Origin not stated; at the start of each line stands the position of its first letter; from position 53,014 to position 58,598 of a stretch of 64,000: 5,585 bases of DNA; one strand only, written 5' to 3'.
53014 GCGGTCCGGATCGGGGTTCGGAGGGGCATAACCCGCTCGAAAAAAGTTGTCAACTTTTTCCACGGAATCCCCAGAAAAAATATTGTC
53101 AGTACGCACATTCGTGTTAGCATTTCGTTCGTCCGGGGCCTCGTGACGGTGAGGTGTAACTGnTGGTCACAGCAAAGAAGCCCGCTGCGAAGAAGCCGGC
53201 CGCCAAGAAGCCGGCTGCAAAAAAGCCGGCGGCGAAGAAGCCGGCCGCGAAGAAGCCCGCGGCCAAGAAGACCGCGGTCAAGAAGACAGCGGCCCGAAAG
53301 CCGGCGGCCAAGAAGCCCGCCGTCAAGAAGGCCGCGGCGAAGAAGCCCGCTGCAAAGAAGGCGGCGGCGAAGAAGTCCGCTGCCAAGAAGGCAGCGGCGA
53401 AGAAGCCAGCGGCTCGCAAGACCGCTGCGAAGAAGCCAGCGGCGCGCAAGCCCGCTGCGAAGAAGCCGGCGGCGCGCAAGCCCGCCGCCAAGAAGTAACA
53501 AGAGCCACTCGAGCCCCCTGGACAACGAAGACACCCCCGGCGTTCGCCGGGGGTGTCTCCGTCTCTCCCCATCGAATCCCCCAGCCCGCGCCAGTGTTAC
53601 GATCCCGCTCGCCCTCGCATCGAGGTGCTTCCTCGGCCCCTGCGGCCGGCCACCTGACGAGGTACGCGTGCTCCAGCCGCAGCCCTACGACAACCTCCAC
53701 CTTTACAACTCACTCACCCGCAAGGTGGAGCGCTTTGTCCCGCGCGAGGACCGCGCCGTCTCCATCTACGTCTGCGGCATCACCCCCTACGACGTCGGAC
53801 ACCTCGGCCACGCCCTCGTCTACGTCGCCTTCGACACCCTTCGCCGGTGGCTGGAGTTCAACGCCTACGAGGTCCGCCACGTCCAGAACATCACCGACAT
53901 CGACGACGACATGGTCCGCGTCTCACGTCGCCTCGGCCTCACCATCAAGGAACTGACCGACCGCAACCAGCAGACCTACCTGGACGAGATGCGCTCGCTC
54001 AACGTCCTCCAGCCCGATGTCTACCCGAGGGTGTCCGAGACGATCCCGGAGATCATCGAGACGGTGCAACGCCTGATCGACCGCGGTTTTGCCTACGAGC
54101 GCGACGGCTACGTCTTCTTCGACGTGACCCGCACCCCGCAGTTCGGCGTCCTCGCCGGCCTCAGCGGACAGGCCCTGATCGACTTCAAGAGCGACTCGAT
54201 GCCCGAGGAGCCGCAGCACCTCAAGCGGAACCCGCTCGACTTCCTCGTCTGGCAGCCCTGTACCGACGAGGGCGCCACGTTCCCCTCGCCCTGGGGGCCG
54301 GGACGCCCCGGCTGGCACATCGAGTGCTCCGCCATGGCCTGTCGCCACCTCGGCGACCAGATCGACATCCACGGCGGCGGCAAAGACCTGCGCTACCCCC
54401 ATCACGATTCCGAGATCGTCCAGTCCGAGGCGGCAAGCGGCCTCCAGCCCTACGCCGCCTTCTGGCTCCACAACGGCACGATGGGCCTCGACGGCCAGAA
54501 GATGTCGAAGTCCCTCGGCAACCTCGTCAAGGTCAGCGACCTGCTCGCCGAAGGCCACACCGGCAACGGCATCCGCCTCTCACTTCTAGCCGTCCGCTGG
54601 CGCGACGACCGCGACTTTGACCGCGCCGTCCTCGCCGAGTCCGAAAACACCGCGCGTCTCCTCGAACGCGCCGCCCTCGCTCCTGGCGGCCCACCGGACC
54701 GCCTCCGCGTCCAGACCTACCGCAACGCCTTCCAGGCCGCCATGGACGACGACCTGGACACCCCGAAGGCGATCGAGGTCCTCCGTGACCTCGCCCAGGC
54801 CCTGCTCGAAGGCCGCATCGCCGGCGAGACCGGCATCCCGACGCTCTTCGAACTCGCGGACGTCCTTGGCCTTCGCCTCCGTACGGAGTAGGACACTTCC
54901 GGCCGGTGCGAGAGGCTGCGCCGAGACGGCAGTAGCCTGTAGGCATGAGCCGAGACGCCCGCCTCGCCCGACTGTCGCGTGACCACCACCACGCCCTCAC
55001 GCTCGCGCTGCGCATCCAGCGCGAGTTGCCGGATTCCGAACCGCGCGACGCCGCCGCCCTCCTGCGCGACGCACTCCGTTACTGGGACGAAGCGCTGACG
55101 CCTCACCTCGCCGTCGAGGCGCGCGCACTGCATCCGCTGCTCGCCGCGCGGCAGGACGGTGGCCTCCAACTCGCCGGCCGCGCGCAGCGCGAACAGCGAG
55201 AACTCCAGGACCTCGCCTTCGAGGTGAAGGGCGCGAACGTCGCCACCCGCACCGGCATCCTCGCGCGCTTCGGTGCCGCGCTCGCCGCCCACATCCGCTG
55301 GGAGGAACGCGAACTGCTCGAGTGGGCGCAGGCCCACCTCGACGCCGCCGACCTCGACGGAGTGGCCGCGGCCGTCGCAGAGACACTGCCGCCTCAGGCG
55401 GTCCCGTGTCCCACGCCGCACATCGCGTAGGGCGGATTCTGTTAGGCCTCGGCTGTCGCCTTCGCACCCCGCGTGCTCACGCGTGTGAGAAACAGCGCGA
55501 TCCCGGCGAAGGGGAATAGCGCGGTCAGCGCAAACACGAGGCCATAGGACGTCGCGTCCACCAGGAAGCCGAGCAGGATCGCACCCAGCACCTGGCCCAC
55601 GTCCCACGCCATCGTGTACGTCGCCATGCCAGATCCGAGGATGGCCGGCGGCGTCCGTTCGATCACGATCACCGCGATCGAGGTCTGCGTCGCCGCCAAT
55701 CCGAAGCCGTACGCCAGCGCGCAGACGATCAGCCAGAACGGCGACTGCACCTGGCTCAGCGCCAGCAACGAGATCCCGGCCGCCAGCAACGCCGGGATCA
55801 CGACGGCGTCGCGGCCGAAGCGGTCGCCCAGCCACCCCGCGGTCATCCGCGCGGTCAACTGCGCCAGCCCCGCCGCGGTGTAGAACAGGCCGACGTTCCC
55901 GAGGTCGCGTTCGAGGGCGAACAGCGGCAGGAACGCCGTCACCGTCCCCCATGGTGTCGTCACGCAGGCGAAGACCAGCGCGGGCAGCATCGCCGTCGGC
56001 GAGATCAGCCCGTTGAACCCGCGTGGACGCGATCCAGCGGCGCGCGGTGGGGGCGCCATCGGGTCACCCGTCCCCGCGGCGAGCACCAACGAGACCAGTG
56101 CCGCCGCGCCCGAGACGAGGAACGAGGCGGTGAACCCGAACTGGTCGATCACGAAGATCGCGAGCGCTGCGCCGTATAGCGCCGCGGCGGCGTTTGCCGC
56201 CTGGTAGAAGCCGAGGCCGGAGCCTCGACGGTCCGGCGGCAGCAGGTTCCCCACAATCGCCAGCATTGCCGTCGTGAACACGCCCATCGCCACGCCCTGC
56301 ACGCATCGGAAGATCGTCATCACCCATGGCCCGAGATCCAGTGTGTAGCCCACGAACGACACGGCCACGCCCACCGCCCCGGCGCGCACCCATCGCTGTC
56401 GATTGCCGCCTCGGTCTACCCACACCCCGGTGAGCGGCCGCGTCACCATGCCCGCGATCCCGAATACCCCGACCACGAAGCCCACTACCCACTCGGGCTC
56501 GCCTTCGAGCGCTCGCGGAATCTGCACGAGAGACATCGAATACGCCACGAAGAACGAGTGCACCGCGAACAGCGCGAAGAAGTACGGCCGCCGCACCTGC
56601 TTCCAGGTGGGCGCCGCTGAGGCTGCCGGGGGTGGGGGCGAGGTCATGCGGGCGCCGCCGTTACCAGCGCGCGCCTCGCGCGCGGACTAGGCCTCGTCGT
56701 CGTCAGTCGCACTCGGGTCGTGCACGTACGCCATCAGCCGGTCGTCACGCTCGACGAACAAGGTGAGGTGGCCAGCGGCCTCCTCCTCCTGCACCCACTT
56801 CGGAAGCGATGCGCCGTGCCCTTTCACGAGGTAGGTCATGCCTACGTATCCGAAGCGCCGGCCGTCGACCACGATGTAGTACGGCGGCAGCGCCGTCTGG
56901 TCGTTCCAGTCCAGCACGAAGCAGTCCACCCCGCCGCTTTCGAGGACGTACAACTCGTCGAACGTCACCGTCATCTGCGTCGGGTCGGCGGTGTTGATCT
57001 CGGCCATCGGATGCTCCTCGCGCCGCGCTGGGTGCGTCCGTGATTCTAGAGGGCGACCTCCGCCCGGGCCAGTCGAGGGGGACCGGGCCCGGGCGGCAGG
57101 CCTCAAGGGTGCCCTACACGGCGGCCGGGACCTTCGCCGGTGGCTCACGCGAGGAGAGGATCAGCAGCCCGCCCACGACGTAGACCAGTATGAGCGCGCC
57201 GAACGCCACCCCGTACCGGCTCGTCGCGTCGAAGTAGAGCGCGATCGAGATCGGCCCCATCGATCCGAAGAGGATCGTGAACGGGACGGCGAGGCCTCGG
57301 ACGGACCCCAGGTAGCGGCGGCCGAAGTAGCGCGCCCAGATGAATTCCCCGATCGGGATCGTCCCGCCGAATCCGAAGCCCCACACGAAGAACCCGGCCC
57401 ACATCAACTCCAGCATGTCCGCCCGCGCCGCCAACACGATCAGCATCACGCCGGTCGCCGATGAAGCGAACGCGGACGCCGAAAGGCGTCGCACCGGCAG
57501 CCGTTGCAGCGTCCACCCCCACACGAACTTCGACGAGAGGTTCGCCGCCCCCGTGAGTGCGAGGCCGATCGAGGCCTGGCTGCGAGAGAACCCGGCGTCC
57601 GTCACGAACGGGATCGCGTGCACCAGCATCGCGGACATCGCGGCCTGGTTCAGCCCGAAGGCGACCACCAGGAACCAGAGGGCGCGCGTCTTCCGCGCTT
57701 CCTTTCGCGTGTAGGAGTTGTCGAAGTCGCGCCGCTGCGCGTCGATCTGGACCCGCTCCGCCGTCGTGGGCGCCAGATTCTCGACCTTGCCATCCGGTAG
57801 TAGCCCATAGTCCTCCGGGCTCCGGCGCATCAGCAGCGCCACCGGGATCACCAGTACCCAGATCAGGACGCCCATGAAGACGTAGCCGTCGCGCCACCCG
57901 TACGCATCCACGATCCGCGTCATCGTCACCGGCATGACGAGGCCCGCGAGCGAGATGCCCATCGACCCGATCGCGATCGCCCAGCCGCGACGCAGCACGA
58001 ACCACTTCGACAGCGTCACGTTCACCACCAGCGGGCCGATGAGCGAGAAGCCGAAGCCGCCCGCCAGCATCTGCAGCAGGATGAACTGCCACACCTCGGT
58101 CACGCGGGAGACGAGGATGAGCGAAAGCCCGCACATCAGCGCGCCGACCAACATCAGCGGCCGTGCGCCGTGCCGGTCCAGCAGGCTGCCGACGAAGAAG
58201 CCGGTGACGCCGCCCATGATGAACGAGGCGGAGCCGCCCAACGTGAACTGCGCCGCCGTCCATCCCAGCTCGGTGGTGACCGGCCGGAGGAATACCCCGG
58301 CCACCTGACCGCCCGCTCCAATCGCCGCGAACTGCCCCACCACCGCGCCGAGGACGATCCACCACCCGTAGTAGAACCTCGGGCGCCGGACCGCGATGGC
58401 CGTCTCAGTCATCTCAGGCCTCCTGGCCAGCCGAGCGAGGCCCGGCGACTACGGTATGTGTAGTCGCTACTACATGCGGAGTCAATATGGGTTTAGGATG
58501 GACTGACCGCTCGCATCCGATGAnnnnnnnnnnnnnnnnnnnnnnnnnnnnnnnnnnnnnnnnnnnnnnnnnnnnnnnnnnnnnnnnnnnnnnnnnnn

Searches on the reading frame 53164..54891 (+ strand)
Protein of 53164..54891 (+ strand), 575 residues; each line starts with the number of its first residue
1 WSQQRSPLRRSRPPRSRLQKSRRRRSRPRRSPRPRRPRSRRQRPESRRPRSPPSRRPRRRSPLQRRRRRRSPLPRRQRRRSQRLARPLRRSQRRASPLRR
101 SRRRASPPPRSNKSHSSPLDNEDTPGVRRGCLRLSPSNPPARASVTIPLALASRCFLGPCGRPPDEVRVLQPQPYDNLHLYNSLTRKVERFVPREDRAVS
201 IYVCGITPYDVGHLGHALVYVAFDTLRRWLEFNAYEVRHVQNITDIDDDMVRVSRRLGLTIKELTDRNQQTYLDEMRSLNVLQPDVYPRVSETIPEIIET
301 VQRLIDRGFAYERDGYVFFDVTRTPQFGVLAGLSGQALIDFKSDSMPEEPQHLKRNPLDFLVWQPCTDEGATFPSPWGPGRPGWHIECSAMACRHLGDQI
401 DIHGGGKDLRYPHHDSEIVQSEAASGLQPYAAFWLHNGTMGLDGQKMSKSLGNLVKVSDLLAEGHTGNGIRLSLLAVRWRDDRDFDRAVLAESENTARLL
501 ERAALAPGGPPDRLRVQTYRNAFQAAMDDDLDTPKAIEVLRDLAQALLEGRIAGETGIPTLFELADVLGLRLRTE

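Call 14: search_protein_families(library=pfam, proteins=[window:53164-54891:+])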
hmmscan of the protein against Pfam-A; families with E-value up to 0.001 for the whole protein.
window:53164-54891:+ (575 aa): 4 families
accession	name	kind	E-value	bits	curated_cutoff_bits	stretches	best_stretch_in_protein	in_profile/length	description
PF01406.26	tRNA-synt_1e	-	3e-100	335.9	27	1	191-493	2-299/301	tRNA synthetases class I (C) catalytic domain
PF09334.17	tRNA-synt_1g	-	7.9e-08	31.9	20.1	0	211-322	13-125/391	tRNA synthetases class I (M)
PF00133.28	tRNA-synt_1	-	1.2e-06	28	22.7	1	405-477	334-405/414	tRNA synthetases class I (I, L, M and V)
PF09190.17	DALR_2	-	3.3e-06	28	22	1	522-547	1-26/57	DALR domain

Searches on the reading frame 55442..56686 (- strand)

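Call 14: search_protein_families(library=pfam, proteins=[window:55442-56686:-])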
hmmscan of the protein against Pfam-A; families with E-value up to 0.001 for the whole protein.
window:55442-56686:- (414 aa): 4 families
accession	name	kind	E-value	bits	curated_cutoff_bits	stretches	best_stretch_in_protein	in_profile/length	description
PF07690.21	MFS_1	-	1.3e-46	159.6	33.4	3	63-262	33-234/347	Major Facilitator Superfamily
PF12832.13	MFS_1_like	-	1e-10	41.7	25.2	1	225-385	207-371/373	MFS_1 like family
PF00083.30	Sugar_tr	-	2.2e-09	37.1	22.3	1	265-400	48-189/452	Sugar (and other) transporter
PF06779.20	MFS_4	-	4.8e-06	26.6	26.3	1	93-387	55-349/364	Uncharacterised MFS-type transporter YbfB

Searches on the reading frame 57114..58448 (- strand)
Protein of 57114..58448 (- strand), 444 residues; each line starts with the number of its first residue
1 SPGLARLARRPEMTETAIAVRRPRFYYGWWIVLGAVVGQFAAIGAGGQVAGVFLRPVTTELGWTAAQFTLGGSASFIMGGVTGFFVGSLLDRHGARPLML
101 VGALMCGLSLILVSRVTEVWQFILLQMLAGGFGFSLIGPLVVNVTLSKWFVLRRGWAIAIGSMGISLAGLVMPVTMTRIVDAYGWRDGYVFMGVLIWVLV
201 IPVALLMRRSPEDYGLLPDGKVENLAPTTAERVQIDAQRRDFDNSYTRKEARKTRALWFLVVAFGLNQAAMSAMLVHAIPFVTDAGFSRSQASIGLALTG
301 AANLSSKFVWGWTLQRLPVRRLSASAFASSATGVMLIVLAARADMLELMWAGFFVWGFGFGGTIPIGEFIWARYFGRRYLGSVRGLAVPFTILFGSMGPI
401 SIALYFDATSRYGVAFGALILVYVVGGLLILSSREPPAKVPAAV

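Call 14: search_protein_families(library=pfam, proteins=[window:57114-58448:-])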
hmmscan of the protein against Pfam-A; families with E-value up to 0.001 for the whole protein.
window:57114-58448:- (444 aa): 2 families
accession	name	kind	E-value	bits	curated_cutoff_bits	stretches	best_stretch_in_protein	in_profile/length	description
PF07690.21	MFS_1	-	1.5e-34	119.9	33.4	1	42-397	7-345/347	Major Facilitator Superfamily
PF06779.20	MFS_4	-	0.0005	20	26.3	1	238-413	175-346/364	Uncharacterised MFS-type transporter YbfB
